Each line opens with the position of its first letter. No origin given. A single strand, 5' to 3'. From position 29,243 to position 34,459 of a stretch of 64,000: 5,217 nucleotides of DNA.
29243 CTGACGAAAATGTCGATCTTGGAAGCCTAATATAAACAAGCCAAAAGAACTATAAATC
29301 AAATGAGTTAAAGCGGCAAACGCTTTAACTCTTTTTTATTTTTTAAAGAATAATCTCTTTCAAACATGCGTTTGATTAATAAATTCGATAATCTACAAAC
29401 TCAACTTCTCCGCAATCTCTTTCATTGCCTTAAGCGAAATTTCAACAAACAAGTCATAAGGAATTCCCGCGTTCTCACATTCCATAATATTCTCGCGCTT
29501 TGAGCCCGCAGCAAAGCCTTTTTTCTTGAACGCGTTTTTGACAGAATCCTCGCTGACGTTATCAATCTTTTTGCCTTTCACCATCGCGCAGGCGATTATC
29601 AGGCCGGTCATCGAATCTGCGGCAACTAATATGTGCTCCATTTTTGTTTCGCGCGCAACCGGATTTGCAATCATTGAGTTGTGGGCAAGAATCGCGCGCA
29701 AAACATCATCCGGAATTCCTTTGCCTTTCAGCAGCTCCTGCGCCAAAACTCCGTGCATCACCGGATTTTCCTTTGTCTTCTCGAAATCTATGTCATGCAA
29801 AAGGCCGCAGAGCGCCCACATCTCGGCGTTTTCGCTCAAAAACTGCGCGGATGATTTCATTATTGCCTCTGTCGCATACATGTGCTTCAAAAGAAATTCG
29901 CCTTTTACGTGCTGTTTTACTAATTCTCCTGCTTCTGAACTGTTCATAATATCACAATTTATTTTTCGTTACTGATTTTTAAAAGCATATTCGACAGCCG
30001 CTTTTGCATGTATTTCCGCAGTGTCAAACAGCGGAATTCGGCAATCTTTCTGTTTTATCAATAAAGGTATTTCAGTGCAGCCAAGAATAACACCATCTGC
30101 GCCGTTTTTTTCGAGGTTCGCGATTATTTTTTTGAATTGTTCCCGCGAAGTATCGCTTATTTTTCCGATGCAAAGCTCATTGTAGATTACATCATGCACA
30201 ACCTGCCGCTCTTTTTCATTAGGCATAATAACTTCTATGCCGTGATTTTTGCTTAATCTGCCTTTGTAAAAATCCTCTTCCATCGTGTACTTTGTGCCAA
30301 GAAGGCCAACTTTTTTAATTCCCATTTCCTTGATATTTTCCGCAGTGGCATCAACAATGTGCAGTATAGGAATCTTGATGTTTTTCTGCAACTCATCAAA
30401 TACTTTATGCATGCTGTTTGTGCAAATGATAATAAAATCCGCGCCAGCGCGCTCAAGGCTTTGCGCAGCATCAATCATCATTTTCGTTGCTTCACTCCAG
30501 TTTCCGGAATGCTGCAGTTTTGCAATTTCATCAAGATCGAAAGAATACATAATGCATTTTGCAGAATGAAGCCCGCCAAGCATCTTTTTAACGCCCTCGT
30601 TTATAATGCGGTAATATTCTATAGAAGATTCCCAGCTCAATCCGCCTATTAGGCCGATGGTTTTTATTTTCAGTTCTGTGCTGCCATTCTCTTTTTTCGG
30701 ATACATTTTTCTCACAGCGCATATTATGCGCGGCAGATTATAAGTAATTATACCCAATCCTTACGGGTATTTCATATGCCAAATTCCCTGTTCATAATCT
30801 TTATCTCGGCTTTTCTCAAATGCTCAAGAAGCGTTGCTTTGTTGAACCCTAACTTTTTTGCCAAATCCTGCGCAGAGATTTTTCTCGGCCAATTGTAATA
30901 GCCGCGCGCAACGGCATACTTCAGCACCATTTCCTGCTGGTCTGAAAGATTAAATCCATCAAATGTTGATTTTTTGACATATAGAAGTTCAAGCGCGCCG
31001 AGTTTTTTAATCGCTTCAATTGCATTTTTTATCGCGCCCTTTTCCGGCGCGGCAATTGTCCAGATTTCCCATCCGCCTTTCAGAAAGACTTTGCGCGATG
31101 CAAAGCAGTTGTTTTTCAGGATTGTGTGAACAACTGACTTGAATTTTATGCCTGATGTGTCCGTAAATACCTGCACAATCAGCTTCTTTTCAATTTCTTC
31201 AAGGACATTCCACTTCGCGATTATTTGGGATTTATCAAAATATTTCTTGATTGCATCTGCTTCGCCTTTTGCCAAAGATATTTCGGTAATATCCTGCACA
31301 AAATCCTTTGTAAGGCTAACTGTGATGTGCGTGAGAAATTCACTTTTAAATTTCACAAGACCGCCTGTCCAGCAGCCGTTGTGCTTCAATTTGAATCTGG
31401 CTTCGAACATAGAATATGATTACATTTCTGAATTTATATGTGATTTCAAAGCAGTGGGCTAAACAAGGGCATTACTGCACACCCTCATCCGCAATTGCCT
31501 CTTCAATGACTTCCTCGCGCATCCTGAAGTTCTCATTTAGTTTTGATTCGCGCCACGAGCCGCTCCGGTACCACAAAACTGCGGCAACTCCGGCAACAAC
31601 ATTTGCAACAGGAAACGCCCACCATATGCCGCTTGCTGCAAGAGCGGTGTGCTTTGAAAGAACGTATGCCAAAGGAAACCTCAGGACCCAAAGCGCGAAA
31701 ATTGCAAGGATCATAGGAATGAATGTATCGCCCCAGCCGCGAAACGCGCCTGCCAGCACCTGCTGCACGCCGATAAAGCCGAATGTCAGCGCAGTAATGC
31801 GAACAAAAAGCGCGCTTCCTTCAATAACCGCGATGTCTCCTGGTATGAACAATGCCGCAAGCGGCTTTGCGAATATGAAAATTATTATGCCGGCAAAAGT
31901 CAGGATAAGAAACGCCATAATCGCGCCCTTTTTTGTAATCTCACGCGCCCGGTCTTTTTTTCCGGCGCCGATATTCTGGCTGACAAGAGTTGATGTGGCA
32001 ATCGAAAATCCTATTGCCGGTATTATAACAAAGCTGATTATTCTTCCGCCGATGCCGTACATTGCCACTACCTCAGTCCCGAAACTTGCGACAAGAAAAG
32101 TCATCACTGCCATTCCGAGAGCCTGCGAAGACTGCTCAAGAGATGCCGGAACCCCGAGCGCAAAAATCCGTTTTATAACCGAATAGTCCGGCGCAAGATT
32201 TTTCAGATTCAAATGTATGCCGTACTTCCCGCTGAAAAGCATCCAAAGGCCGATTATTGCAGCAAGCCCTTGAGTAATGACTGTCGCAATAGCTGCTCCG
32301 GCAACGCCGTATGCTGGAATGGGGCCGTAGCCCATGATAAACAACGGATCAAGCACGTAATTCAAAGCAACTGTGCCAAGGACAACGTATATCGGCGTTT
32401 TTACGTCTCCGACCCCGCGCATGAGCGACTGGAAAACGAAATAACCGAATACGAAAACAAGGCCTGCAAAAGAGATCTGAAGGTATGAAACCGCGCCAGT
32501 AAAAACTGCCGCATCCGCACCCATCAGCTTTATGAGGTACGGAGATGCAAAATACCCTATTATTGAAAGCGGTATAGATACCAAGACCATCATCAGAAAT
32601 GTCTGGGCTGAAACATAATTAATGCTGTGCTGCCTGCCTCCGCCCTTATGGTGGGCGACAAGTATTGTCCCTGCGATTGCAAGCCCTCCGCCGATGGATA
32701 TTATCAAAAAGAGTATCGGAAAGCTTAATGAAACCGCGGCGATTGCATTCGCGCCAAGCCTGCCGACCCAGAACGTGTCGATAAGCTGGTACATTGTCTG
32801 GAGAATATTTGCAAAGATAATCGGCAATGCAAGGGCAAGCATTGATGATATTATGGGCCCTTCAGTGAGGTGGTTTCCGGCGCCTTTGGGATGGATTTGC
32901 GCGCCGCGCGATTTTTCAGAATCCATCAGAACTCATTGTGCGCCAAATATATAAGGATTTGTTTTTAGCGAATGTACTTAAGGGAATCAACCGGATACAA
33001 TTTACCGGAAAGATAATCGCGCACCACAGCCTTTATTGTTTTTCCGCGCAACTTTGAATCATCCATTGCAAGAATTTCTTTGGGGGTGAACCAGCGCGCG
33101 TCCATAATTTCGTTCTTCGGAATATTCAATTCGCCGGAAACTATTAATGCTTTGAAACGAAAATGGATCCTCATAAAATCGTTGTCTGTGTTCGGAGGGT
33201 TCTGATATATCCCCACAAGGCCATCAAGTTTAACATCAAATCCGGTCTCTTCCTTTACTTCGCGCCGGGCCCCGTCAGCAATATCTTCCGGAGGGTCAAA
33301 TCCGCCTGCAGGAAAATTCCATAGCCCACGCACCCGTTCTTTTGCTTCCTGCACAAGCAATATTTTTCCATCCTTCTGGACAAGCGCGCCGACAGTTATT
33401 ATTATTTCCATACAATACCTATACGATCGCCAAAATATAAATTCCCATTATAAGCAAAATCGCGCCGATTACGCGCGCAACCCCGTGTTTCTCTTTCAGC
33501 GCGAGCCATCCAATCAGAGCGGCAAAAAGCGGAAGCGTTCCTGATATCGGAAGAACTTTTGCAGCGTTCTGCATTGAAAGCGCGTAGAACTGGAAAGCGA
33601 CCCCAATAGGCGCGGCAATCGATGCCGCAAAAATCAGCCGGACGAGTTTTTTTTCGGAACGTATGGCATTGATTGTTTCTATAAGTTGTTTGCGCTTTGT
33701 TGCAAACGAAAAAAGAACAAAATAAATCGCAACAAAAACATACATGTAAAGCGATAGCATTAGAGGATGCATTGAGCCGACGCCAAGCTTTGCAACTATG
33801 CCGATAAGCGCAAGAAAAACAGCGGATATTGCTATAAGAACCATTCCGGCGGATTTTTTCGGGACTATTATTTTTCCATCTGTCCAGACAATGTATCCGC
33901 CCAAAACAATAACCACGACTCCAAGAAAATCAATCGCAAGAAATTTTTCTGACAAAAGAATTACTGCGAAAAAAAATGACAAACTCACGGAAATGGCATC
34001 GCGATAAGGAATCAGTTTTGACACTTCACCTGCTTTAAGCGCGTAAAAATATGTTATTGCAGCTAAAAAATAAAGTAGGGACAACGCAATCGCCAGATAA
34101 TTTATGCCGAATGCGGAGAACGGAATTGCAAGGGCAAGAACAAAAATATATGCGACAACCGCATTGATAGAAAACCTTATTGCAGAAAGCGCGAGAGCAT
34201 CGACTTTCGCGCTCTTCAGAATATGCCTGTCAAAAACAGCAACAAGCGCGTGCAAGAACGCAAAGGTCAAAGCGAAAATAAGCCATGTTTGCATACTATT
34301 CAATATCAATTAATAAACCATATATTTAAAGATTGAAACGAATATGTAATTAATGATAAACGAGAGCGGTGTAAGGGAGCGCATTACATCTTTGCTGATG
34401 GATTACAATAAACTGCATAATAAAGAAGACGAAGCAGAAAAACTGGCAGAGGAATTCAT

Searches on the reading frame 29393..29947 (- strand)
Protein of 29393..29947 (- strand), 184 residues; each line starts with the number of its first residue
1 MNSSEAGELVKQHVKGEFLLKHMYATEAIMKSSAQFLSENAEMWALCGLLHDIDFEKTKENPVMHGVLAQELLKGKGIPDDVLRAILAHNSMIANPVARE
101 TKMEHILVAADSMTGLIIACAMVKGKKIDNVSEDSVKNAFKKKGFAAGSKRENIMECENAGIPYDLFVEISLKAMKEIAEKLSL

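Call 9: search_protein_families(library=pfam, proteins=[window:29393-29947:-], max_evalue=0.001)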
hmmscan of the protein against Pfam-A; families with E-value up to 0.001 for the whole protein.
window:29393-29947:- (184 aa): 1 family
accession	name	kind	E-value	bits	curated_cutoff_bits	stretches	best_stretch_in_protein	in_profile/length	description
PF01966.28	HD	-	1.7e-07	31.9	22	1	20-112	2-112/116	HD domain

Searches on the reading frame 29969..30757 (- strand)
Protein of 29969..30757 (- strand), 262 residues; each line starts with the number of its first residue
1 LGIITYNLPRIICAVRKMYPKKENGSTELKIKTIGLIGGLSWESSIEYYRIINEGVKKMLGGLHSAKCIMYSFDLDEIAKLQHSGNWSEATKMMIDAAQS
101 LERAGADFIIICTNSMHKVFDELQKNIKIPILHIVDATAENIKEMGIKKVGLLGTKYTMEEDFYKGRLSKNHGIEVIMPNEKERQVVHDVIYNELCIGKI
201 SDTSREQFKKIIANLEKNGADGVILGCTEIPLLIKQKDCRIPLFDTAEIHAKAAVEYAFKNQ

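Call 9: search_protein_families(library=pfam, proteins=[window:29969-30757:-], max_evalue=0.001)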
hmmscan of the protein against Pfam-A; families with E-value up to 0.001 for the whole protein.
window:29969-30757:- (262 aa): 1 family
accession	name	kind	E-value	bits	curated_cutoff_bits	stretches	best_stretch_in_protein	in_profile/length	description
PF01177.27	Asp_Glu_race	-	1.3e-48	166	31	1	37-254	1-211/211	Asp/Glu/Hydantoin racemase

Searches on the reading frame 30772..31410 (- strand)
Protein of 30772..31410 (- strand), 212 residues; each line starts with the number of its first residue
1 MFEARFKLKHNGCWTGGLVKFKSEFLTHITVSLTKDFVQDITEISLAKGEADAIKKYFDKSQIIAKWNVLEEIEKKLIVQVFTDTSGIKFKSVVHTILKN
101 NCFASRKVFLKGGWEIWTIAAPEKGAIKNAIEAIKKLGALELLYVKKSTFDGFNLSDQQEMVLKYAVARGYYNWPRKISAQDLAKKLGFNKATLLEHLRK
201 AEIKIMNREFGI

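Call 9: search_protein_families(library=pfam, proteins=[window:30772-31410:-], max_evalue=0.001)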
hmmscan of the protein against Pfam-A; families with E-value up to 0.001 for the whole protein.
window:30772-31410:- (212 aa): 1 family
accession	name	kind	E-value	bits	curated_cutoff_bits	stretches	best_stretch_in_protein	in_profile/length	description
PF04967.18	HTH_10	-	2.1e-19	69.5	23.1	1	155-206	1-52/53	HTH DNA binding domain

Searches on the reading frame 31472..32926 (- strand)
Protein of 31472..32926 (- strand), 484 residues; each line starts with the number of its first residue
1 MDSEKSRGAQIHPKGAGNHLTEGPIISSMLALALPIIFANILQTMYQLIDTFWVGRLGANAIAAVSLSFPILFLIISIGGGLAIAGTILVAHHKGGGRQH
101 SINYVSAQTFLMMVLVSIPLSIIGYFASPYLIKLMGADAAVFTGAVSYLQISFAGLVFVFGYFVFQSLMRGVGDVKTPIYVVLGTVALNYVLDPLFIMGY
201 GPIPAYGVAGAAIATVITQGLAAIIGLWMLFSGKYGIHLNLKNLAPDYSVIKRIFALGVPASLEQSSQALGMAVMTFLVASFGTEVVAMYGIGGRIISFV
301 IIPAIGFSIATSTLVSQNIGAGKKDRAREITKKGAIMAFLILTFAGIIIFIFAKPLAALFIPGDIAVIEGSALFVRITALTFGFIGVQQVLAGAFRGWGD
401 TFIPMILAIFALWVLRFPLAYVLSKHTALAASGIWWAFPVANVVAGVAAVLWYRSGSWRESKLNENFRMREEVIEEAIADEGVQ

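Call 10: search_protein_families(library=pfam, proteins=[window:31472-32926:-], max_evalue=0.001)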
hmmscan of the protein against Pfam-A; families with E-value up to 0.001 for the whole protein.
window:31472-32926:- (484 aa): 1 family
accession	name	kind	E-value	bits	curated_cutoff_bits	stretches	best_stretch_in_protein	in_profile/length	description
PF01554.23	MatE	-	7.6e-67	224.5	24.9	2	35-195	1-161/161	MatE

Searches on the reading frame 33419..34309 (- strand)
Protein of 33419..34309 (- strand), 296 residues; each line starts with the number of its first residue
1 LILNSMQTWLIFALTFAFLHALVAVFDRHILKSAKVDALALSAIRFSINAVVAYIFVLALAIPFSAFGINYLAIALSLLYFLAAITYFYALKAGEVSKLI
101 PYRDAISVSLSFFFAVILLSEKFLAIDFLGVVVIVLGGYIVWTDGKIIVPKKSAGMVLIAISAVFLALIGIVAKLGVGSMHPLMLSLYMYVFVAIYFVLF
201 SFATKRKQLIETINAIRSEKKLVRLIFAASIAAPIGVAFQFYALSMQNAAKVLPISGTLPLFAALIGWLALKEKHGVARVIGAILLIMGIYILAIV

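Call 10: search_protein_families(library=pfam, proteins=[window:33419-34309:-], max_evalue=0.001)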
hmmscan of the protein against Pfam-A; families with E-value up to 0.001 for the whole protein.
window:33419-34309:- (296 aa): 1 family
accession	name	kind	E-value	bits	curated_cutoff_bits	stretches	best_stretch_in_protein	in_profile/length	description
PF00892.27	EamA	-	1.6e-27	96.9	28.2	2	154-293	2-133/135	EamA-like transporter family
